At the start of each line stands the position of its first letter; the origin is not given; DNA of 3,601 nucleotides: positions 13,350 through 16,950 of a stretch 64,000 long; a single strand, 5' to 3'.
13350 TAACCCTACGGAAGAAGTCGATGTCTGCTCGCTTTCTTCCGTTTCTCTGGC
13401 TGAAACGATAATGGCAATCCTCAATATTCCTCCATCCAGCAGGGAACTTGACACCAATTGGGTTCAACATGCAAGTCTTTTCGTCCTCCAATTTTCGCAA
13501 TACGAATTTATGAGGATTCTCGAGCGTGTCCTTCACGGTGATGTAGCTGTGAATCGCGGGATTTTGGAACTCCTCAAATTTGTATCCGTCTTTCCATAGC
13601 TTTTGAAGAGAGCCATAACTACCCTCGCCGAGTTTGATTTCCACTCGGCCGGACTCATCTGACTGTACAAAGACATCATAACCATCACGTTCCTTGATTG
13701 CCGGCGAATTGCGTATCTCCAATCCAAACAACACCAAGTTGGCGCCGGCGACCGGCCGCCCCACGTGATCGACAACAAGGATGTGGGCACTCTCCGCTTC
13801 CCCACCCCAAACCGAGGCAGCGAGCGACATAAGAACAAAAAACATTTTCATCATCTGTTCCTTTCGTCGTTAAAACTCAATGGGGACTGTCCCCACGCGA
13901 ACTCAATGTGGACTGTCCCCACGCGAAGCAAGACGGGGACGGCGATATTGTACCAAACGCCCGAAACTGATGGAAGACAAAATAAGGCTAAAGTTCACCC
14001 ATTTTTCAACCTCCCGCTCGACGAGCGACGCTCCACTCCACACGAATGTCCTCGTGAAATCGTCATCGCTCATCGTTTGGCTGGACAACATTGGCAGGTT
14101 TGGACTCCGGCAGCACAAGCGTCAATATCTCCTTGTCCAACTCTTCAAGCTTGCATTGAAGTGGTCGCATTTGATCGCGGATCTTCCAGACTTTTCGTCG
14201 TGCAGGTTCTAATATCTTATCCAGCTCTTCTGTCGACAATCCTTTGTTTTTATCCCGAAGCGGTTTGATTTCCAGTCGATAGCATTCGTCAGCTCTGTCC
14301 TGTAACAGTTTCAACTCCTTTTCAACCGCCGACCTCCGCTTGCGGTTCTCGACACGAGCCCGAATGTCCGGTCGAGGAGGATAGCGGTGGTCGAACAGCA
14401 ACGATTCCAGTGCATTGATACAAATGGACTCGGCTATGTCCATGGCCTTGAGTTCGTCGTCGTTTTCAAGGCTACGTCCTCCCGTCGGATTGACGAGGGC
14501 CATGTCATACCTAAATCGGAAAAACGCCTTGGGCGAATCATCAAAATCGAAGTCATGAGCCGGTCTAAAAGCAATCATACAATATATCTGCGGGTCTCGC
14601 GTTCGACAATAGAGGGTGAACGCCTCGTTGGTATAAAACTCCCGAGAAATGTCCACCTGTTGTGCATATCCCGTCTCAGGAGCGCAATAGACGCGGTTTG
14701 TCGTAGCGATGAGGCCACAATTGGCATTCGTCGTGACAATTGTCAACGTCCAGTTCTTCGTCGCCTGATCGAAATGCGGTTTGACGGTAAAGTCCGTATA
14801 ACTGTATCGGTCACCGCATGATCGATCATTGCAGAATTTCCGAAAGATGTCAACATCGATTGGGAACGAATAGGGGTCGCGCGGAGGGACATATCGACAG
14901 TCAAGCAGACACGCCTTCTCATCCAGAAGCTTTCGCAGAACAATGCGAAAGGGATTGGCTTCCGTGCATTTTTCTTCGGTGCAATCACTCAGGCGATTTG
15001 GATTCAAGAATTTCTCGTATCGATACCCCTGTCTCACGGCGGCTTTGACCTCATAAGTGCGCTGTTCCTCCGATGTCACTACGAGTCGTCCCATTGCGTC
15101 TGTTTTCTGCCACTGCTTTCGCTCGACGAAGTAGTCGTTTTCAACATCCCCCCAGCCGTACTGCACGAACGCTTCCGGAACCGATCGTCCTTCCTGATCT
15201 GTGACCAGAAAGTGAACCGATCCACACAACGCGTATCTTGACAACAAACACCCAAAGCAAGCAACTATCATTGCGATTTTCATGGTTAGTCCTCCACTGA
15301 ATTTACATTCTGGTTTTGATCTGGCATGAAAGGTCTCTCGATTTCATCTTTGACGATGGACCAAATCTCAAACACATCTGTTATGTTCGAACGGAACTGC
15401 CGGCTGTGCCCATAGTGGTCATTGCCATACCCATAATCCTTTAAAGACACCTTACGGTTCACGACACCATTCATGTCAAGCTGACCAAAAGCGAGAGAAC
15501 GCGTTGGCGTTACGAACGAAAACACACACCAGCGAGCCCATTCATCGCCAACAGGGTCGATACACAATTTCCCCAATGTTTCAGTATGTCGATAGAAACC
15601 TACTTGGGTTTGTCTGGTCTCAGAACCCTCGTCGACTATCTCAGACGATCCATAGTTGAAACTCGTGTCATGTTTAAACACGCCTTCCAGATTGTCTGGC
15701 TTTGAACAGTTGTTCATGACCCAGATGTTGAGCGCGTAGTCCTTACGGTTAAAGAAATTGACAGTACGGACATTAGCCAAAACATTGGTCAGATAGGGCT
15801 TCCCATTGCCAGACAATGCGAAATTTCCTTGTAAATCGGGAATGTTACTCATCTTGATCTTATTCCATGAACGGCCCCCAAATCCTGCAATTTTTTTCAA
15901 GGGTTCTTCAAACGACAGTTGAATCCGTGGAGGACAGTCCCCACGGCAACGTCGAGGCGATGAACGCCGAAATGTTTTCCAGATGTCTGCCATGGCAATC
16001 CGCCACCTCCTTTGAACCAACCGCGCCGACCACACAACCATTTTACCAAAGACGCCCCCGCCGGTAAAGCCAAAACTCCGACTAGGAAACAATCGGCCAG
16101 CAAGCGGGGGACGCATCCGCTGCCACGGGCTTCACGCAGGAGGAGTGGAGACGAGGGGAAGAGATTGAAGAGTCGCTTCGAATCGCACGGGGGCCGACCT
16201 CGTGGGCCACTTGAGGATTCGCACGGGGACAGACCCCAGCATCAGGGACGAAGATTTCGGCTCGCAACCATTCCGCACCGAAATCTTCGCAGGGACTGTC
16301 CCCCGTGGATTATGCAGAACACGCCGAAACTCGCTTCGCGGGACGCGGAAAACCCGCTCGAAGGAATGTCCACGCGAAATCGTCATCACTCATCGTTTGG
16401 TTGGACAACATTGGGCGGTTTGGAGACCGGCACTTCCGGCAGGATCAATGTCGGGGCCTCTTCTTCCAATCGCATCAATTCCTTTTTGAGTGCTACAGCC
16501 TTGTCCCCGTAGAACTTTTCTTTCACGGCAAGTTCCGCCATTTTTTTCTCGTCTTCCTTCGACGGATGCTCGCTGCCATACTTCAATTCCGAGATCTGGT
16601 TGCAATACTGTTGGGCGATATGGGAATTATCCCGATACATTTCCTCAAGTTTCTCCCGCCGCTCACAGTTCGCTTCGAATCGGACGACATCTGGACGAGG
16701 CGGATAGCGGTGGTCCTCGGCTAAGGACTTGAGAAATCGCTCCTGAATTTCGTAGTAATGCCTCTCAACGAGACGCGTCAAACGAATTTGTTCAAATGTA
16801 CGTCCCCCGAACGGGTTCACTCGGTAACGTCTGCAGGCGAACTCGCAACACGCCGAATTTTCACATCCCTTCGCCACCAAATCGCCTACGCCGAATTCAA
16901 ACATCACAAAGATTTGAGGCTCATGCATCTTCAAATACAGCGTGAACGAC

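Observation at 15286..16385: Orphan tip module: a stand-alone homolog of only the last ~217 aa of the giant protein, paired with its own downstream paralog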

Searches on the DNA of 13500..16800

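Call 61: search_rna_families(source=window, start=13500, end=16800, threshold=evalue, max_evalue=1)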
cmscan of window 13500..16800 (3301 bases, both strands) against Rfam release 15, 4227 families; matches with E-value up to 1: 0.
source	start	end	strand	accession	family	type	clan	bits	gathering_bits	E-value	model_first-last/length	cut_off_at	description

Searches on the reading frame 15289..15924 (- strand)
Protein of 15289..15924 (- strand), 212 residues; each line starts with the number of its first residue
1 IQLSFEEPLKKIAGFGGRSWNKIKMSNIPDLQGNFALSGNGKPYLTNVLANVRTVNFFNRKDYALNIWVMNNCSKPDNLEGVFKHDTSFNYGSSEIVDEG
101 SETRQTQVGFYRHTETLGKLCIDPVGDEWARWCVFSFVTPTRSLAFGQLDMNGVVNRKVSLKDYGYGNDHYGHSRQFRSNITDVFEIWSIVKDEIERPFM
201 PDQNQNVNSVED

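Call 28: find_homologous_proteins(query=window:15289-15924:-, max_evalue=0.001)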
Query window:15289-15924:- (212 aa): 2 proteins with E <= 0.001 among 63 candidates.
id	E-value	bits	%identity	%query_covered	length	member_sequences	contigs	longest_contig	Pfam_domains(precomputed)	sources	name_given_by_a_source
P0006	1.1e-117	409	99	83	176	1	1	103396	-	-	-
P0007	4.3e-36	143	50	74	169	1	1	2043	-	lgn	-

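Call 30: find_encoding_contigs(protein=P0007, flank=10000)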
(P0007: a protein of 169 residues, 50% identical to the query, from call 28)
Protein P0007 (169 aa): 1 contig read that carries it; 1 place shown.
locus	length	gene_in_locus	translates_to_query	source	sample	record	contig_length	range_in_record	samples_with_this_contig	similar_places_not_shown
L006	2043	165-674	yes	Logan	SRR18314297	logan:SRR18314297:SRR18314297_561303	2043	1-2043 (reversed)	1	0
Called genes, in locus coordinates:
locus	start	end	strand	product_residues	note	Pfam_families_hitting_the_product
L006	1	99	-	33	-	?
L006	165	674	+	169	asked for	-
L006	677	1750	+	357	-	-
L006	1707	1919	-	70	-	-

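Call 47: find_related_loci(query=A6, collection=genome_contigs, flank=10000)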
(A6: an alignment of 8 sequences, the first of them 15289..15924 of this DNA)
Query A6 (212 aa) in genome_contigs; peptide patterns used: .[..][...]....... (x = any residue, [..] = any of these).
148 stretches matched a pattern; 48 encode a relative of the query (tblastn E <= 1e-3); 48 distinct loci.
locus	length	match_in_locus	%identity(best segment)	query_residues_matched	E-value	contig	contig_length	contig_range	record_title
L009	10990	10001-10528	42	11-197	1e-40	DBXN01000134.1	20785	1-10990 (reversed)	MAG TPA_asm: Verrucomicrobia bacterium UBA1211 UBA1211_contig_155108, whole genome shotgun sequence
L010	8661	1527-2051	42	11-195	1e-36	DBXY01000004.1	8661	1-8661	MAG TPA_asm: Verrucomicrobia bacterium UBA1200 UBA1200_contig_192624, whole genome shotgun sequence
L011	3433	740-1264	42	11-195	1e-36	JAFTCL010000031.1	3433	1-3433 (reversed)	MAG: Kiritimatiellae bacterium isolate RGIG3692 Goat_Rumen.Co__c1208798, whole genome shotgun sequence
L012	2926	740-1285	38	11-201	4e-36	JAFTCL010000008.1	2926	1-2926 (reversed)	MAG: Kiritimatiellae bacterium isolate RGIG3692 Goat_Rumen.Co__c187456, whole genome shotgun sequence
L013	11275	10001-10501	30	29-195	1e-15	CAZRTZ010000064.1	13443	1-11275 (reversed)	MAG TPA_asm: uncultured Geobacteraceae bacterium isolate SRP231805_co3_153 genome assembly, contig: NODE_3237_length_134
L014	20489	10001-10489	32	29-188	9e-16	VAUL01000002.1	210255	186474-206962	MAG: Deltaproteobacteria bacterium isolate D1FN1.001 NODE_2_length_210255_cov_34.9905_ID_3657700, whole genome shotgun s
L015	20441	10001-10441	31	36-189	2e-13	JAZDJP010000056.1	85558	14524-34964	MAG: Planctomycetota bacterium isolate MEGAHIT-group-0.494 k141_8725473, whole genome shotgun sequence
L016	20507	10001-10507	28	26-193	6e-13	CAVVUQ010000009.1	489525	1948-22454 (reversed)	MAG: uncultured delta proteobacterium isolate MFD02979.bin.1.211 genome assembly, contig: contig_37391, whole genome sho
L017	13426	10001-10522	28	29-191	2e-12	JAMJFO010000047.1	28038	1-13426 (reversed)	MAG: Desulfobulbaceae bacterium isolate B4-01 NODE_47_length_28038_cov_6.117393, whole genome shotgun sequence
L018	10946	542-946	31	53-195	4e-12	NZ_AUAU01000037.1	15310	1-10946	Geothrix fermentans DSM 14018 G398DRAFT_scaffold00031.31_C, whole genome shotgun sequence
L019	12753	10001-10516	26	1-195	8e-12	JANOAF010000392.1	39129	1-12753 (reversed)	MAG: Opitutaceae bacterium isolate VAR_18_metabat_349 VAR_18_k141_3024030, whole genome shotgun sequence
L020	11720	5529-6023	30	27-192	1e-11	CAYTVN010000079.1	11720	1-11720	MAG TPA_asm: uncultured Verrucomicrobiota bacterium isolate SRP173033_co1_159 genome assembly, contig: NODE_12231_length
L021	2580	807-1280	27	26-200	4e-11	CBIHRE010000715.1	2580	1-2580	MAG TPA_asm: uncultured Akkermansia sp. isolate SRR18156201_concoct_26 genome assembly, contig: ERZ27336863.13465, whole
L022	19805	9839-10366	28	18-196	7e-11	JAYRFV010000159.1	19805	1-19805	MAG: Holophagales bacterium isolate SH_SHASGE3bin.41 k141_1319347, whole genome shotgun sequence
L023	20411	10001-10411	29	40-195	2e-10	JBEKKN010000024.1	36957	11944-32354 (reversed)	MAG: Verrucomicrobiota bacterium isolate SPRUCE 348 SPRUCE_348_24, whole genome shotgun sequence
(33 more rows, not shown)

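Call 54: find_related_loci(query=window:15289-15924:-, collection=metagenome_contigs, flank=10000)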
Query window:15289-15924:- (212 aa) in metagenome_contigs; peptide patterns used: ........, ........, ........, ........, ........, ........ (x = any residue, [..] = any of these).
67 stretches matched a pattern, but none encodes a relative of the query by tblastn (E <= 1e-3).

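Call 56: find_related_loci(query=A8, collection=metagenome_contigs, flank=10000)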
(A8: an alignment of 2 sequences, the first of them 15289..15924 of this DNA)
Query A8 (212 aa) in metagenome_contigs; peptide patterns used: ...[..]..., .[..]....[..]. (x = any residue, [..] = any of these).
249 stretches matched a pattern, but none encodes a relative of the query by tblastn (E <= 1e-3).
